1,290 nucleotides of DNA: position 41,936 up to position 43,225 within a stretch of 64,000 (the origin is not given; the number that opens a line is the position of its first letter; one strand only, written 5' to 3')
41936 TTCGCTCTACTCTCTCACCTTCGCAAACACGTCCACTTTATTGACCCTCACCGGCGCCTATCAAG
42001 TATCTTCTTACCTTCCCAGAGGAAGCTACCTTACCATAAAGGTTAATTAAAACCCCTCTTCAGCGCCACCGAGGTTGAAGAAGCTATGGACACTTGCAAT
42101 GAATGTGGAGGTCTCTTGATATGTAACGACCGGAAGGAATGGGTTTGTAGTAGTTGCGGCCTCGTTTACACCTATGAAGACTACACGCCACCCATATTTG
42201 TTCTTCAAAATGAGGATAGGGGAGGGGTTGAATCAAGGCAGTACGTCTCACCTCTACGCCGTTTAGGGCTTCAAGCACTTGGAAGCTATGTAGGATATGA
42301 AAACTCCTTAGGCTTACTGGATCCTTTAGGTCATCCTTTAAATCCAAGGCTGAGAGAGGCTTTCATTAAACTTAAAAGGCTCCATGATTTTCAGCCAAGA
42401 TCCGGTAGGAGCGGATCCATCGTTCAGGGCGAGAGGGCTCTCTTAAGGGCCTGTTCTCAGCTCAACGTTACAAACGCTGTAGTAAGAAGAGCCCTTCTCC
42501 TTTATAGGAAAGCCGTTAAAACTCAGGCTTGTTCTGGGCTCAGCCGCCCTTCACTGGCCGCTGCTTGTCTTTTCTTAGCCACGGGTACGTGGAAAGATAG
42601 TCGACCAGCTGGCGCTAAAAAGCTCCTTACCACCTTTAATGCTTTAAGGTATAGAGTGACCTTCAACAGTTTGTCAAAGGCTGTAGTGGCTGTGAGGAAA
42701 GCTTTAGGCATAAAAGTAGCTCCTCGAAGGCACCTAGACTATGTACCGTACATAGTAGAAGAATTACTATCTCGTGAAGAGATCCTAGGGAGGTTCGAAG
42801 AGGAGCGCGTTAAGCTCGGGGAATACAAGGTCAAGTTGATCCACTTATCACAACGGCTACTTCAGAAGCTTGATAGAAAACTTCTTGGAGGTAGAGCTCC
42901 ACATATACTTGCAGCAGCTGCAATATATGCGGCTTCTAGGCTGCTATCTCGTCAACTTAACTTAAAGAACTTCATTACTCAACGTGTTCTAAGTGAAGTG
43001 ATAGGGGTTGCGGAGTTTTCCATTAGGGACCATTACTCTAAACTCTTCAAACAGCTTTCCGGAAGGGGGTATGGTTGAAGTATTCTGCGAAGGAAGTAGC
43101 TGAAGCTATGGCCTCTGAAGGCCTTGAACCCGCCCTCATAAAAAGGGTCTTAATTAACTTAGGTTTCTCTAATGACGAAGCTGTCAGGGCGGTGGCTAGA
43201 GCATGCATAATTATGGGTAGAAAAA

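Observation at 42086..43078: TFB paralog with intact Zn-ribbon and cyclin core but no recognisable B-reader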

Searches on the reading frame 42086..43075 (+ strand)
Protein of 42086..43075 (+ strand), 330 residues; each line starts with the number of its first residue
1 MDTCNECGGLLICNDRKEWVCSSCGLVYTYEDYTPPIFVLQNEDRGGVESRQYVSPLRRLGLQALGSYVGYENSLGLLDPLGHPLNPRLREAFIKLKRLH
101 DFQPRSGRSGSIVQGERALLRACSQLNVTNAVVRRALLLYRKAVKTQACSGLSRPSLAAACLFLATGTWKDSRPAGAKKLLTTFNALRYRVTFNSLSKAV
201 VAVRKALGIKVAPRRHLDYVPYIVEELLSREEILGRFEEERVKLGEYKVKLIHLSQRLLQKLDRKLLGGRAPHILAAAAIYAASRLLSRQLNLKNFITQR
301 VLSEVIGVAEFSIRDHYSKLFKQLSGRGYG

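Call 3: search_protein_families(library=pfam, proteins=[window:42086-43075:+], max_evalue=0.01)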
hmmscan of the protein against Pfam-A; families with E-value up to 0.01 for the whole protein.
window:42086-43075:+ (330 aa): 1 family
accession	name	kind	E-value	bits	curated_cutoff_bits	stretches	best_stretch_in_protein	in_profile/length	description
PF00382.24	TFIIB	-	1.4e-14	54.3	23.6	2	112-167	5-60/92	Transcription factor TFIIB repeat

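Call 4: search_protein_families(library=ncbifam, proteins=[window:42086-43075:+], max_evalue=0.01)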
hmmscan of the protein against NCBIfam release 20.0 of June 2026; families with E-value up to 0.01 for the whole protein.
window:42086-43075:+ (330 aa): 1 family
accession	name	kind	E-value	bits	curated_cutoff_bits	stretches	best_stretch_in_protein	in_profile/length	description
NF001658.0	PRK00423.1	subfamily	4.9e-20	71.8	384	1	3-324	15-306/312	transcription initiation factor IIB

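Call 8: find_homologous_proteins(query=window:42086-43075:+, max_evalue=0.001)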
Query window:42086-43075:+ (330 aa): 4 proteins with E <= 0.001 among 8000 candidates.
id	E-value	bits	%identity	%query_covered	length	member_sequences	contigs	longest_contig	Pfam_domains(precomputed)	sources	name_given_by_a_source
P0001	3.3e-215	731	100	100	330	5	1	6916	PF00382.25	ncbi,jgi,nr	ncbi:MAG: hypothetical protein DRN06_03290 [Thermoprotei archaeon]|nr:MAG: hypothetical protein DRN0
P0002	3.6e-11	61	25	97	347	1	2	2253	PF00382.25,PF08271.18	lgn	-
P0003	3.0e-9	55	27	98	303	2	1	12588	PF00382.25,PF08271.18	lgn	-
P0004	4.7e-7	47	28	98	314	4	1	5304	PF00382.25,PF08271.18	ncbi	-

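Call 10: search_solved_structures(query=window:42086-43075:+, max_evalue=0.01, show_alignments=3)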
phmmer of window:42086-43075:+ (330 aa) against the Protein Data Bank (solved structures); distinct sequences matched with E-value up to 0.01: 8.
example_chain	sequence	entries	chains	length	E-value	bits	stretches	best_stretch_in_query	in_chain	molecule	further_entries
1ais_B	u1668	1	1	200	4.9e-06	29.2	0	258-324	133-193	PROTEIN (TRANSCRIPTION INITIATION FACTOR IIB)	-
1d3u_B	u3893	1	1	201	5e-06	29.2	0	258-324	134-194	TRANSCRIPTION INITIATION FACTOR IIB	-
1vol_A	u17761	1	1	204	5e-06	29.2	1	123-322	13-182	PROTEIN (TRANSCRIPTION FACTOR IIB (TFIIB))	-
5wh1_A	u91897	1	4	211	8.1e-06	28.5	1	121-321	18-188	Transcription initiation factor IIB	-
1tfb_A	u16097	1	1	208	8.4e-06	28.4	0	246-321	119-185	TFIIB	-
2phg_A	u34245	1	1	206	9.1e-06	28.3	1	123-321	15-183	Transcription initiation factor IIB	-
1c9b_A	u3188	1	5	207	9.4e-06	28.3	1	123-321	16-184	GENERAL TRANSCRIPTION FACTOR IIB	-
29vf_M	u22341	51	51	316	1.8e-05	27.3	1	118-321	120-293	Transcription initiation factor IIB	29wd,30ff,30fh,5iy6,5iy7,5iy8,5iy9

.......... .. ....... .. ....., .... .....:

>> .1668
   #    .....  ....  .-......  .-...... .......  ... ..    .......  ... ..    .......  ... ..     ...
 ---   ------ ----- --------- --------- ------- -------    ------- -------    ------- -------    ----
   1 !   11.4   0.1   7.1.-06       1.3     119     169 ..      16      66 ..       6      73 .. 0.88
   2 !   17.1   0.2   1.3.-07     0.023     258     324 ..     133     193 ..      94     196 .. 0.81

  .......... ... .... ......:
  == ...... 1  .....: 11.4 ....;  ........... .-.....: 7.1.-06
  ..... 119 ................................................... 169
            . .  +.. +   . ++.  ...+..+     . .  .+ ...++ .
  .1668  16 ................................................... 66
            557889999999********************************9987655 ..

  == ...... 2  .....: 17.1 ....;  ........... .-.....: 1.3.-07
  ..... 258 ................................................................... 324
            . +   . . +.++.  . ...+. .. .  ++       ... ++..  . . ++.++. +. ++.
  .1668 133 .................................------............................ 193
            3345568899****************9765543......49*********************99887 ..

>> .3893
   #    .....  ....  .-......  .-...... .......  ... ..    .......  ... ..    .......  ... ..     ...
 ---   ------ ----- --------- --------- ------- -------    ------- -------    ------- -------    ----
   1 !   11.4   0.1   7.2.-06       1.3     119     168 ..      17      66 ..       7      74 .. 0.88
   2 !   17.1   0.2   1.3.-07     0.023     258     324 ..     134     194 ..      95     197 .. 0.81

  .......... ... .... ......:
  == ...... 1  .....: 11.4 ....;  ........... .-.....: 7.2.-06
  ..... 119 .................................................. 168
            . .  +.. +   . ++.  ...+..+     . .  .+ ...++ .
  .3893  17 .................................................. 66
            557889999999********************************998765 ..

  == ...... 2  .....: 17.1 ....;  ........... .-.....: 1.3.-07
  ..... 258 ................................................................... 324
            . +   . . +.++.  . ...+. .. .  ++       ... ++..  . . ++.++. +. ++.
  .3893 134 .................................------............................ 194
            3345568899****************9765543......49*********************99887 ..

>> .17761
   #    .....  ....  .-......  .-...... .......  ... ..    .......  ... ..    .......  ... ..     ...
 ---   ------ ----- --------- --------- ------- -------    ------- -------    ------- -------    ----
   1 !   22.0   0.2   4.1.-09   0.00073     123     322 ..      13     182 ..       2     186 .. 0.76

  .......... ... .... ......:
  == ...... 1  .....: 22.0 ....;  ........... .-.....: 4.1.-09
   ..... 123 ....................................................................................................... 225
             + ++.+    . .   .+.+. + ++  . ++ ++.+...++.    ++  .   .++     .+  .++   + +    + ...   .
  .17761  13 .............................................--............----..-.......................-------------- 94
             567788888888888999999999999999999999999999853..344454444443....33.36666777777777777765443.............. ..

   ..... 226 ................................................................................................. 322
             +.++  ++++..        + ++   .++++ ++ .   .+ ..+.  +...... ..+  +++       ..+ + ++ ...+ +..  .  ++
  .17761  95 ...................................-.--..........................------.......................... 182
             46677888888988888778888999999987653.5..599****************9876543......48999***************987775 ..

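Call 14: find_encoding_contigs(protein=P0001, flank=10000)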
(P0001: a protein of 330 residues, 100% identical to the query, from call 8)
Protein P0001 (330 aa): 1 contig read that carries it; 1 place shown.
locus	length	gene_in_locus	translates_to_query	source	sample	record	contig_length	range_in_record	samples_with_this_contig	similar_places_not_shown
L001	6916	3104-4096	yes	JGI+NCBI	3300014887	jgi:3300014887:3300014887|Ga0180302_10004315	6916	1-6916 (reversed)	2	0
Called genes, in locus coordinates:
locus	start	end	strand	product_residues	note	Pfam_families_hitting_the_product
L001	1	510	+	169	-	?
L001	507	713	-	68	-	-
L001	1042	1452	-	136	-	PF13545:HTH_Crp_2 (weak), PF12802:MarR_2 (weak), PF01037:AsnC_trans_reg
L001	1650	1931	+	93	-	PF01918:Alba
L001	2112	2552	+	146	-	-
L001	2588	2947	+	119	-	-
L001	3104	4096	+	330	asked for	PF00382:TFIIB (weak)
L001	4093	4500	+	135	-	-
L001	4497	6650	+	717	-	PF00437:T2SSE, PF27713:UCP018868 (weak)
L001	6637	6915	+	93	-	?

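Call 15: search_protein_representatives(protein=window:42086-43075:+)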
Query: 330 residues. Proteins with E-value up to 0.001 (for the whole library): 575; up to 1e-10: 157; up to 1e-30: 22. The best 150 are listed.
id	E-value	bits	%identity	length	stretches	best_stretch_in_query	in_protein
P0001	1.1e-215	731.2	100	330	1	1-330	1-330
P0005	5.5e-65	236.1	41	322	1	1-324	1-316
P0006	3.4e-56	207.1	45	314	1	3-324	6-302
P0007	1.1e-45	172.6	34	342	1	3-328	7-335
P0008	7.6e-41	156.7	31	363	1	3-323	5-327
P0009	5.0e-39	150.8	29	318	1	18-325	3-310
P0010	7.5e-39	150.2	30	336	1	4-322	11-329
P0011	1.3e-38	149.4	30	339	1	2-324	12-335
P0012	5.0e-37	144.2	29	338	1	4-323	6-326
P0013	4.9e-35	137.7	29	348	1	11-321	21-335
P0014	6.8e-35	137.2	31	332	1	3-323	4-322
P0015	1.1e-34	136.4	34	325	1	4-322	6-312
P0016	1.8e-34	135.8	30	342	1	4-324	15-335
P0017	9.0e-34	133.5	32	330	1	3-324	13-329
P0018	1.1e-33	133.2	30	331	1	3-325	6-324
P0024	1.9e-31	125.9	31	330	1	3-323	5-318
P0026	1.6e-30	122.9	30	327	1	4-324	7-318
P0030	2.7e-29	118.8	35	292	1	51-326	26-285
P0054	6.4e-25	104.4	27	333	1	2-323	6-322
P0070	2.7e-21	92.5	33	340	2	114-324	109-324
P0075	3.7e-20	88.8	31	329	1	120-324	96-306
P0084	1.7e-18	83.3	33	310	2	82-323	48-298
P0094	5.5e-17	78.4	35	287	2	86-317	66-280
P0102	9.7e-16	74.3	30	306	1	118-324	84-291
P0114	2.9e-14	69.4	28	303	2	87-324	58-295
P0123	3.1e-13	66.0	33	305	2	94-322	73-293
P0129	1.1e-12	64.2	29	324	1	12-323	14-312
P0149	1.6e-11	60.4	29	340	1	4-323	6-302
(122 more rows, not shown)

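Call 20: find_related_loci(query=A2, collection=genome_contigs, flank=8000)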
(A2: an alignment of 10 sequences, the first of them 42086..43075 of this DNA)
Query A2 (330 aa) in genome_contigs; peptide patterns used: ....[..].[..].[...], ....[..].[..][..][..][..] (x = any residue, [..] = any of these).
300 stretches matched a pattern; 274 encode a relative of the query (tblastn E <= 1e-3); the best 80 are kept; 80 distinct loci.
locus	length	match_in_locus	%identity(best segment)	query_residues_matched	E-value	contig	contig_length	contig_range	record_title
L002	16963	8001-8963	31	1-323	4e-46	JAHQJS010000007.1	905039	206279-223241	MAG: Candidatus Borrarchaeum weybense isolate lw60_2018_gm2_56 NODE_5_length_905039_cov_25.979907, whole genome shotgun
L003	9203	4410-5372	31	1-323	4e-46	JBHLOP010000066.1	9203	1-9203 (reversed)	MAG: Promethearchaeota archaeon isolate DZ3M.366 DZ3M.366@27486, whole genome shotgun sequence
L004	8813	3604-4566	30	1-323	1e-44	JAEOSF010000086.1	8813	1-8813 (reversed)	MAG: Candidatus Borrarchaeum yapensis isolate Yap2000.bin9.141 contig-145_12838, whole genome shotgun sequence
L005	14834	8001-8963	30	1-323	7e-45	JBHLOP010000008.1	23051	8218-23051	MAG: Promethearchaeota archaeon isolate DZ3M.366 DZ3M.366@6608, whole genome shotgun sequence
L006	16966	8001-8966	31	4-323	1e-44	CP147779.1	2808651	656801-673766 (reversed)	MAG: Promethearchaeati archaeon SRVP18_Atabeyarchaeia-1 chromosome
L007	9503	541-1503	31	4-324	6e-44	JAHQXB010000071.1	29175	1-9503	MAG: Candidatus Jordarchaeia archaeon isolate RPF2 contig_124_570_length_29175_read_count_96301, whole genome shotgun se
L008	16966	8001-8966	31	4-323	3e-44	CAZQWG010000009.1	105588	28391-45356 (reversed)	MAG TPA_asm: uncultured Candidatus Bathyarchaeia archaeon isolate SRP323688_co1_180 genome assembly, contig: NODE_387_le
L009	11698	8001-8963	30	4-324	8e-44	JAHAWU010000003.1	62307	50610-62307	MAG: Candidatus Jordarchaeia archaeon isolate QZM_A3 QZM_A3_scaffold_127_curated, whole genome shotgun sequence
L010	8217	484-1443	30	1-322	1e-43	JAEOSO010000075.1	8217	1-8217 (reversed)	MAG: Candidatus Borrarchaeota archaeon isolate Yap75.bin3.45 contig-145_9780, whole genome shotgun sequence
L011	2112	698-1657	29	4-324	3e-44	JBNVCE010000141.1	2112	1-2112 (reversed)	MAG: Thermoplasmatota archaeon isolate A05DMB23 NODE_148_length_2112_cov_3.050073, whole genome shotgun sequence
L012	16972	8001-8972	31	2-323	1e-43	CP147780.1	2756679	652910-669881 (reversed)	MAG: Candidatus Atabeyarchaeum deiterrae isolate SRVP18_Atabeyarchaeia-2 chromosome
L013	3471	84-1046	30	1-323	2e-43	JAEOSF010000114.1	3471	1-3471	MAG: Candidatus Borrarchaeum yapensis isolate Yap2000.bin9.141 contig-145_67436, whole genome shotgun sequence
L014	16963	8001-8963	29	4-324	3e-43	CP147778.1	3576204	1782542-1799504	MAG: Candidatus Freyarchaeota archaeon SRVP19_Freyarchaeia-1 chromosome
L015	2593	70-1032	29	4-324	1e-43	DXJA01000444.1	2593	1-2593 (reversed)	MAG TPA_asm: Candidatus Jordarchaeum madagascariense isolate EB_bin_7 k141_282059, whole genome shotgun sequence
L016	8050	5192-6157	29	1-322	6e-43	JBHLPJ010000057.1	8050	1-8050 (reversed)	MAG: Promethearchaeota archaeon isolate H2M.176 H2M.176@12204, whole genome shotgun sequence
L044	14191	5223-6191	30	2-324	2e-38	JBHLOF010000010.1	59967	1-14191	MAG: Promethearchaeota archaeon isolate DZ3M.28 DZ3M.28@1231, whole genome shotgun sequence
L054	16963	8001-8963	30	2-322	6e-37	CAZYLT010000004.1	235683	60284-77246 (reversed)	MAG TPA_asm: uncultured archaeon isolate binchicken_co17_198 genome assembly, contig: NODE_72_length_235683_cov_139.7977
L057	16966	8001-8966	28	3-324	1e-36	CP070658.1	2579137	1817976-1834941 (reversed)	MAG: Candidatus Thorarchaeota archaeon isolate bin8 chromosome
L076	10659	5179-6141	29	4-324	8e-36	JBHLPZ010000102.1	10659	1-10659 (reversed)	MAG: Candidatus Odinarchaeota archaeon isolate H3B.4 H3B.4@13659, whole genome shotgun sequence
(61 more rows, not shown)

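Call 29: find_homologous_proteins(query=A1, max_evalue=1e-10)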
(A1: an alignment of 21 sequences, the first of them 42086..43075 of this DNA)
Query A1 (21 sequences) (330 aa, profile of the alignment): 25 proteins with E <= 1e-10 among 8000 candidates.
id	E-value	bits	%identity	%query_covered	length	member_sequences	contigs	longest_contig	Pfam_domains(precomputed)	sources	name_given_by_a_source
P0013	2.6e-122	426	29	92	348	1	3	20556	PF00382.25,PF08271.18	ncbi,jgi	ncbi:MAG: TFIIB-type zinc ribbon-containing protein [Candidatus Helarchaeota archaeon]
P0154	4.9e-119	415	29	95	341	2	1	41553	PF08271.18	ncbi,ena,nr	ncbi:MAG: hypothetical protein HWN67_02040 [Candidatus Helarchaeota archaeon]|nr:hypothetical protei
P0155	2.8e-115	403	29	95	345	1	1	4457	PF08271.18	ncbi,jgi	ncbi:MAG: TFIIB-type zinc ribbon-containing protein [Candidatus Helarchaeota archaeon]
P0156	4.5e-114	399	26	98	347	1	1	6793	PF08271.18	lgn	-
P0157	8.8e-114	398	27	95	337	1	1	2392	PF08271.18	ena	-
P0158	1.2e-113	398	26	98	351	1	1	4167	PF08271.18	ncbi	ncbi:MAG: transcription initiation factor IIB family protein [Candidatus Helarchaeales archaeon]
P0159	2.0e-113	397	29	92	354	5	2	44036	-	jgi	jgi:transcription initiation factor TFIIIB Brf1 subunit/transcription initiation factor TFIIB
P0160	2.3e-113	397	29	92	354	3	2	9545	PF08271.18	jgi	-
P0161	6.8e-113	395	31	95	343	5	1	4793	PF08271.18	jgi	-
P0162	8.4e-113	395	30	92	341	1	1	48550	PF08271.18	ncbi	-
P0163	4.1e-112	393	29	92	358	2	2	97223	PF08271.18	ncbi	ncbi:MAG: hypothetical protein ACTSSI_00105 [Candidatus Helarchaeota archaeon]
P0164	3.4e-110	386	28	95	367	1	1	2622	PF08271.18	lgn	-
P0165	9.7e-109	382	29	98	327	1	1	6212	PF00382.25,PF08271.18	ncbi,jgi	ncbi:MAG: hypothetical protein ACTSQY_07680 [Candidatus Odinarchaeia archaeon]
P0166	8.2e-107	375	26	98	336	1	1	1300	PF08271.18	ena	-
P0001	2.6e-106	374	100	100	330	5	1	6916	PF00382.25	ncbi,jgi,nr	ncbi:MAG: hypothetical protein DRN06_03290 [Thermoprotei archaeon]|nr:MAG: hypothetical protein DRN0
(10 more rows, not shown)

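Call 41: predict_structure(alignment_id=A4)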
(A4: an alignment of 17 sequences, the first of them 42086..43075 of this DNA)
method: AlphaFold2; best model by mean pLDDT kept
length: 330 residues; sequences in the alignment: 17
mean_pLDDT: 75.0   pTM: 0.49
mean pLDDT of the five models: 75.0, 73.9, 73.1, 73.0, 72.9
residues with pLDDT >= 90: 55; 70-90: 173; 50-70: 53; < 50: 49
segments of 3 or more residues with pLDDT < 50: 35-70, 103-109, 327-330
pLDDT, mean of each block of 10 residues (from residue 1): 76 75 80 48 34 35 45 55 63 63 46 79 87 89 84 88 82 71 84 88 85 75 89 88 91 92 76 90 92 89 89 87 59
secondary structure, 60 per line:
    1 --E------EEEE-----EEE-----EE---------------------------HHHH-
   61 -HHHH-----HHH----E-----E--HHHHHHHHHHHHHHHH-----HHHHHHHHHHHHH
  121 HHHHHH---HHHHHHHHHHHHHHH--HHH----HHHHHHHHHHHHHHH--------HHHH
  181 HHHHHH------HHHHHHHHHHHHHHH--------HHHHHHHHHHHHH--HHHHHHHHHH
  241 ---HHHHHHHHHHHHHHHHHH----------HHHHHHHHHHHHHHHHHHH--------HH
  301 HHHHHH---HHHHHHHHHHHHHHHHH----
elements in order: E10-13 E19-21 H56-59 H62-65 H87-102 H108-126 H130-144 H154-168 H177-186 H193-207 H216-228 H231-240 H244-261 H272-290 H299-306 H310-326
